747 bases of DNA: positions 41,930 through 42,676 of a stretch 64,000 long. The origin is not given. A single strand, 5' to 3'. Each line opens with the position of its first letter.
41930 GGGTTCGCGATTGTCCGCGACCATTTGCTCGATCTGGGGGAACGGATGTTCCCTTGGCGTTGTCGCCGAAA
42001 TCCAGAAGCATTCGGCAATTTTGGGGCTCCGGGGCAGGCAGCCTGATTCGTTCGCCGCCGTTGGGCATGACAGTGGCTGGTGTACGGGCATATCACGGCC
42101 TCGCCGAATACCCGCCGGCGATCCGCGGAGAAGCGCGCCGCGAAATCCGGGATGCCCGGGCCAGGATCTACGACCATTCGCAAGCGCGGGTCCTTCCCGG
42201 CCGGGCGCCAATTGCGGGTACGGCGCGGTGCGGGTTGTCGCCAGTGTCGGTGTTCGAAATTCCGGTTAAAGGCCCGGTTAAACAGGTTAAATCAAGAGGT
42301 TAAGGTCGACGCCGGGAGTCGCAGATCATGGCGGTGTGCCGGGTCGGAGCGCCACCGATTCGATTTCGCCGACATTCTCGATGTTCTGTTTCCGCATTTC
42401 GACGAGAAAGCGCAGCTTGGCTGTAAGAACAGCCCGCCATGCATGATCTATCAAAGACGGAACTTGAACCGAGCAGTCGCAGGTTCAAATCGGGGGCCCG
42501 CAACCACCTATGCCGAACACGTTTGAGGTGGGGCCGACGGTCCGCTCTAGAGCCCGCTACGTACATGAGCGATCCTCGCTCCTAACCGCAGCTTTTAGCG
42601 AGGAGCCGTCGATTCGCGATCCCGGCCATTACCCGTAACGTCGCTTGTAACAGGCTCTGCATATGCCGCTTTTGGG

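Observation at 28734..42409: tRNA-Met-anchored mosaic: a 12 kb gene block bracketed by two roughly 220 bp direct repeats carrying GGTTAA hexamer clusters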

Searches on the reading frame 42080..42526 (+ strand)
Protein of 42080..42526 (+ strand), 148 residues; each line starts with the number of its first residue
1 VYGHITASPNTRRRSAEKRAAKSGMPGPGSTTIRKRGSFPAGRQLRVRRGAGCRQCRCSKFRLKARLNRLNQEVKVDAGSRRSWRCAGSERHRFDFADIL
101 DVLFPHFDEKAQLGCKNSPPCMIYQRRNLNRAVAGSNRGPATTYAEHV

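Call 71: search_protein_families(library=phrogs, proteins=[window:42080-42526:+], max_evalue=0.1)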
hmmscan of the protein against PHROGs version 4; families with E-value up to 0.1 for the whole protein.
window:42080-42526:+ (148 aa): 0 families

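Call 94: search_protein_representatives(protein=window:42080-42526:+)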
Query: 148 residues. Proteins with E-value up to 0.001 (for the whole library): 1; up to 1e-10: 0; up to 1e-30: 0. The best 1 are listed.
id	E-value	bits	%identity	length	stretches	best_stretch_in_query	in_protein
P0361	5.1e-07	45.9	38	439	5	81-117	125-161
